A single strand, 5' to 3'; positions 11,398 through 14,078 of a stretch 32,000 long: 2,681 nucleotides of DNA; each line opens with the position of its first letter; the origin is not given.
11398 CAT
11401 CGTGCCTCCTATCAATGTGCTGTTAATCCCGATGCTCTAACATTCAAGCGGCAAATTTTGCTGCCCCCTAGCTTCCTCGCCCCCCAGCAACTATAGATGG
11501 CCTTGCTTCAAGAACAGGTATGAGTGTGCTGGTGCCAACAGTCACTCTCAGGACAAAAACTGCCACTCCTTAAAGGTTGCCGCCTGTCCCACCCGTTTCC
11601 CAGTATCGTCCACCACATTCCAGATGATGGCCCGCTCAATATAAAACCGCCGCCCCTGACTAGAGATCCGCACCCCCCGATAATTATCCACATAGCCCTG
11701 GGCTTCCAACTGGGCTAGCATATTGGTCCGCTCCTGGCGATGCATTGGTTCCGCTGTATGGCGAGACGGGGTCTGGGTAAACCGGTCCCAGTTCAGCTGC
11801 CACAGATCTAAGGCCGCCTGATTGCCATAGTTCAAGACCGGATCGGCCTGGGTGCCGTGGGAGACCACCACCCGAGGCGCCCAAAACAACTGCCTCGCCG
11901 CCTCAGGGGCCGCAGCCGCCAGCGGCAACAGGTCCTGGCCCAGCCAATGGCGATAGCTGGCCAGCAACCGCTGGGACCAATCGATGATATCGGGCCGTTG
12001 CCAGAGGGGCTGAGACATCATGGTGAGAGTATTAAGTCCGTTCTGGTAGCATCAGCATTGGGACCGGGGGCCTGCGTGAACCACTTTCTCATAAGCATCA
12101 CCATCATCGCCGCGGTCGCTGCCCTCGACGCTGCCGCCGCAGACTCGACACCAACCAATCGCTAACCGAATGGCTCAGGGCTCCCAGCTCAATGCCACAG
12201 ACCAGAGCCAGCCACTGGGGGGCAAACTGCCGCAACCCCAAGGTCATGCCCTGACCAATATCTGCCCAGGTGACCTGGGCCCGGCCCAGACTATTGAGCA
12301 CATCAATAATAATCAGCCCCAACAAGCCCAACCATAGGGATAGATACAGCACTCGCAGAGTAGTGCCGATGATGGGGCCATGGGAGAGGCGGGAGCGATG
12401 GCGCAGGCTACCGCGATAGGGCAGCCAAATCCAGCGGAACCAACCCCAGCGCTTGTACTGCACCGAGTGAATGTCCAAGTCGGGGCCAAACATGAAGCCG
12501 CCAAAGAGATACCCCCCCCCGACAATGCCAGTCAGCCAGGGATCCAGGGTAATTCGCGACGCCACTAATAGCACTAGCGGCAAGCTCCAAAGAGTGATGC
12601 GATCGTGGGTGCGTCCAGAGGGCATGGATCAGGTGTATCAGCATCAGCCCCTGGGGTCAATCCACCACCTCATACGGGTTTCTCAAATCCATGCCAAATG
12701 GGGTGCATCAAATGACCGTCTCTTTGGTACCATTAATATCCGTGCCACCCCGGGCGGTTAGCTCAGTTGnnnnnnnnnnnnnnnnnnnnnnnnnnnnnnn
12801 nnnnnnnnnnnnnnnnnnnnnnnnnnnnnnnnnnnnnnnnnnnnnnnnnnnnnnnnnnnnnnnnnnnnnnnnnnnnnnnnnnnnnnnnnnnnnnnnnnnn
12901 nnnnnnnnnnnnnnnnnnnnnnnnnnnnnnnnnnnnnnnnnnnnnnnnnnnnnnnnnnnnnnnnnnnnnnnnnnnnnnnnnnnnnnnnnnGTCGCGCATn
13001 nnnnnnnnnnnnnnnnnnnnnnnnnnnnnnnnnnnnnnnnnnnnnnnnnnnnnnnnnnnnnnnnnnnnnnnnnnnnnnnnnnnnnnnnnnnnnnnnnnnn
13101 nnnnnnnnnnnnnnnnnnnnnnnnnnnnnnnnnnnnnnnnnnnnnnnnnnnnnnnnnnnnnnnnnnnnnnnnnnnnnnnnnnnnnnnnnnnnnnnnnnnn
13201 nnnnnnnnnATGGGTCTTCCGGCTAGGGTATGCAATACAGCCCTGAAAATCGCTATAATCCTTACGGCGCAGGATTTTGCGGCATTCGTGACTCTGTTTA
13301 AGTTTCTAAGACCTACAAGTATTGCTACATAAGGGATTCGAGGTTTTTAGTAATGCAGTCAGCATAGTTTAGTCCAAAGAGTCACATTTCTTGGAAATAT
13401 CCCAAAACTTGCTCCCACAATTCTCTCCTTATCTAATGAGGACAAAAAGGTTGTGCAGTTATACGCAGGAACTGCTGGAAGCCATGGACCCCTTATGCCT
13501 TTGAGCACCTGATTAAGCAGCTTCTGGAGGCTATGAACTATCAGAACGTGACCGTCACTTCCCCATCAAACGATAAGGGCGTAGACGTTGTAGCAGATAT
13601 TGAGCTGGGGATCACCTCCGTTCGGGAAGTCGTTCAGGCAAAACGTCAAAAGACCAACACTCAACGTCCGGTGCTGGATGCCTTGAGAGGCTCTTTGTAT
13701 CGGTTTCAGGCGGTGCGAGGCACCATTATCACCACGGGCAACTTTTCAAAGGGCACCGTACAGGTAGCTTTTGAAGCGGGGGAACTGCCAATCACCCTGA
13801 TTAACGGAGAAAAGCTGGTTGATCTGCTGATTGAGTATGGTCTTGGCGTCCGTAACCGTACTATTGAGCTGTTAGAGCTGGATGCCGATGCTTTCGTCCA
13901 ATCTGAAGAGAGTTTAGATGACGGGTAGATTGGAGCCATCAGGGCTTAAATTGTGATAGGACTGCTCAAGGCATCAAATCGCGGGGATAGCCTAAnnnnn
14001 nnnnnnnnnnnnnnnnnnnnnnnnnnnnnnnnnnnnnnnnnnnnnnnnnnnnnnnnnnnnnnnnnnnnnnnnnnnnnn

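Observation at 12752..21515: Decayed type V-K CRISPR-associated transposon (CAST) parked at its tRNA-Val homing site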

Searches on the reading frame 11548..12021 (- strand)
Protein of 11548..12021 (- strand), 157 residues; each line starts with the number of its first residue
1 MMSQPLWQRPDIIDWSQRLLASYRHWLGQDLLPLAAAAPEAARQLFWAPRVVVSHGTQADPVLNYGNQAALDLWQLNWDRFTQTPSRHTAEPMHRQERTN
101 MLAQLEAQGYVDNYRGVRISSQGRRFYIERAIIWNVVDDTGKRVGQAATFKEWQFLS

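Call 20: find_encoding_contigs(protein=window:11548-12021:-, flank=10000, max_places=10)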
Protein window:11548-12021:- (157 aa): no gene with exactly this product is on record in the collection.

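Call 69: search_protein_families(library=pfam, proteins=[window:11548-12021:-], max_evalue=0.001)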
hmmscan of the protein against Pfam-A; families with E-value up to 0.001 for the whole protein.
window:11548-12021:- (157 aa): 1 family
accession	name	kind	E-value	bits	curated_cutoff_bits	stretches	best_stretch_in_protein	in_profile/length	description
PF08670.17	MEKHLA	-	1.8e-58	196.9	23.7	1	14-155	2-143/143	MEKHLA domain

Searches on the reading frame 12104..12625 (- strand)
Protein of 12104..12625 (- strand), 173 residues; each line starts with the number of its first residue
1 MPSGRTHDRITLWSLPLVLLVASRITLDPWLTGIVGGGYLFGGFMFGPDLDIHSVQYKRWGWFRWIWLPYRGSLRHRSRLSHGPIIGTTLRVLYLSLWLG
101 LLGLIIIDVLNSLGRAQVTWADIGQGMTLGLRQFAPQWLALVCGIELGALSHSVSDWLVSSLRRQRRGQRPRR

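Call 6: search_protein_families(library=pfam, proteins=[window:12104-12625:-], max_evalue=0.01)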
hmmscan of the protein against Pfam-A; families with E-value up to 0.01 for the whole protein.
window:12104-12625:- (173 aa): 1 family
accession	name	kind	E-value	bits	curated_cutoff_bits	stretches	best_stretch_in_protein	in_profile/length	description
PF09988.15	DUF2227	-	3.7e-58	196.7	25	1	2-165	1-168/169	Uncharacterized metal-binding protein (DUF2227)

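Call 17: find_encoding_contigs(protein=window:12104-12625:-, flank=10000, max_places=10)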
Protein window:12104-12625:- (173 aa): no gene with exactly this product is on record in the collection.

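Call 32: find_related_loci(query=window:12104-12625:-, collection=genome_contigs, flank=10000)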
Query window:12104-12625:- (173 aa) in genome_contigs; peptide patterns used: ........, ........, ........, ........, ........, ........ (x = any residue, [..] = any of these).
600 stretches matched a pattern (row limit reached: there are more); 489 encode a relative of the query (tblastn E <= 1e-3); the best 80 are kept; 80 distinct loci.
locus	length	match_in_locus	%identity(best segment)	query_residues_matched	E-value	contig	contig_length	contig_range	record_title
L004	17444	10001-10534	67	1-173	3e-75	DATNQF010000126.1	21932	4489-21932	MAG TPA_asm: Trichocoleus sp. isolate SMAG_U16500 k141_34139, whole genome shotgun sequence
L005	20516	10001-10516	64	1-172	8e-72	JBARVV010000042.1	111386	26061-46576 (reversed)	MAG: Nodosilinea sp. isolate MFD12116_ilm_asm_bin28 k127_57202, whole genome shotgun sequence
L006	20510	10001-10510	66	1-170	2e-71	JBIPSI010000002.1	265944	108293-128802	MAG: Spirulina sp. isolate Cam_3-MAG04 sequence02, whole genome shotgun sequence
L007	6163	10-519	66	1-170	3e-71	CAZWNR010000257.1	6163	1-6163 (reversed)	MAG TPA_asm: uncultured bacterium isolate SRP242652_co2_209 genome assembly, contig: NODE_13239_length_6163_cov_5.884250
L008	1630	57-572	66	1-173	1e-73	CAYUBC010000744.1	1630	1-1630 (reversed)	MAG TPA_asm: uncultured bacterium isolate SRP072547_co2_422 genome assembly, contig: NODE_212300_length_1630_cov_3.47555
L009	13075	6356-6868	66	1-170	1e-69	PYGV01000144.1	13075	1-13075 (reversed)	Filamentous cyanobacterium CCP3 NODE_276_length_13075_cov_10.6773_ID_72973, whole genome shotgun sequence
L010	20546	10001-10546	64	1-172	3e-69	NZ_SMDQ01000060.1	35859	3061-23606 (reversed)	Nodosilinea sp. P-1105 NODE_60, whole genome shotgun sequence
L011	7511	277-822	62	1-172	4e-69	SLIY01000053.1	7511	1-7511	MAG: Leptolyngbyaceae cyanobacterium CSSed165cm_216 CSSed16-5cm-43641, whole genome shotgun sequence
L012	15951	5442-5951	62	1-170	4e-69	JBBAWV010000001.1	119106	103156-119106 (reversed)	MAG: Nodosilinea sp. isolate EUL_358 ctg1-EUL_358, whole genome shotgun sequence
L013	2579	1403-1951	62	1-172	1e-69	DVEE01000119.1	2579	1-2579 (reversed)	MAG TPA_asm: Leptolyngbyaceae cyanobacterium M65_K2018_010 NODE_16283_length_2579_cov_2.702060, whole genome shotgun seq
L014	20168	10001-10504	65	1-169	9e-69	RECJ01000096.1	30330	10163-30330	MAG: Leptolyngbya sp. DLM2.Bin27 NODE_1606_length_30330_cov_21.242, whole genome shotgun sequence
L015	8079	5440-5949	64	1-170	6e-68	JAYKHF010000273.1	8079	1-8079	MAG: Leptolyngbya sp. isolate 145596 NODE_31755556, whole genome shotgun sequence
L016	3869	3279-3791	65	1-172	4e-68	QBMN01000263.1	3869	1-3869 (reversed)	MAG: Shackletoniella antarctica isolate ULC041bin1 scaffold263_size3869, whole genome shotgun sequence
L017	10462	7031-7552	63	1-173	1e-67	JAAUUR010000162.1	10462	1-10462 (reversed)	MAG: Leptolyngbyaceae cyanobacterium SM2_5_2 NODE_1842_length_10462_cov_2.261732, whole genome shotgun sequence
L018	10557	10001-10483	67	1-161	1e-67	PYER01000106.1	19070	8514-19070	Filamentous cyanobacterium CCT1 NODE_106_length_19070_cov_8.96988_ID_89569, whole genome shotgun sequence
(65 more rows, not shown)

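Call 48: search_protein_families(library=ncbifam, proteins=[L012:4480-4833:+], max_evalue=0.1)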
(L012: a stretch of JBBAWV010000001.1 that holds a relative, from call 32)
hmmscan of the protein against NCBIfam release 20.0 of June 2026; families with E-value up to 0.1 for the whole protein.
L012:4480-4833:+ (117 aa): 1 family
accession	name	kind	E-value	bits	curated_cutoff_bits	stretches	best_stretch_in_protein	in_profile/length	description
NF038191.1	V_Cas12k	exception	3.4e-46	157.8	150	1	3-113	1-111/629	type V CRISPR-associated protein Cas12k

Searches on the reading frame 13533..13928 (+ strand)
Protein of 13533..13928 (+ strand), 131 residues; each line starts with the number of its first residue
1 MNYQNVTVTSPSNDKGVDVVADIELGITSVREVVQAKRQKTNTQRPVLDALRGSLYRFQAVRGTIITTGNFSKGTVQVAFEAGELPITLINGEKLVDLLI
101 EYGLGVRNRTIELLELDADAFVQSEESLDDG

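Call 6: search_protein_families(library=pfam, proteins=[window:13533-13928:+], max_evalue=0.01)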
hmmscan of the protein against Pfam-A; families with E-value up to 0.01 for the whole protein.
window:13533-13928:+ (131 aa): 3 families
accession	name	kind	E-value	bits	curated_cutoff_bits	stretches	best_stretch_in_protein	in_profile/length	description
PF04471.18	Mrr_cat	-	6.6e-19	68.6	21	1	1-99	20-115/115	Restriction endonuclease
PF22722.2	NA-iREase1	-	8.8e-08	32.5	27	1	2-97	13-106/106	NACHT-associated inactive Restriction Endonuclease 1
PF13156.12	Mrr_cat_2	-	0.00049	20.4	22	1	10-102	25-117/127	Restriction endonuclease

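Call 60: search_protein_families(library=padloc, proteins=[window:13533-13928:+], max_evalue=0.001)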
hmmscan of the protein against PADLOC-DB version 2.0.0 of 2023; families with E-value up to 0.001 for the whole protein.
window:13533-13928:+ (131 aa): 7 families
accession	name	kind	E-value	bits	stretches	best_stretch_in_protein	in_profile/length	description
PDLC04796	PDC-S02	-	4.7e-53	178.5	1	1-126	259-384/390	-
PDLC03657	mREase_IV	-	1e-16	59.2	1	13-121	205-314/317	Type IV methyl-directed restriction enzyme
PDLC04806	PDC-S02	-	6.1e-15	53.3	1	3-104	203-305/324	-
PDLC04819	PDC-S02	-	8.5e-14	49.5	1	1-116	212-323/334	-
PDLC04815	PDC-S02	-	9.5e-12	42.9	1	6-101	225-320/346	-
PDLC03663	mREase_IV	-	8e-06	22.8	1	9-101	435-525/544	Type IV methyl-directed restriction enzyme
PDLC03206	mREase_II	-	1.6e-05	21.7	1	2-98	296-395/434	Type II methyl-directed restriction enzyme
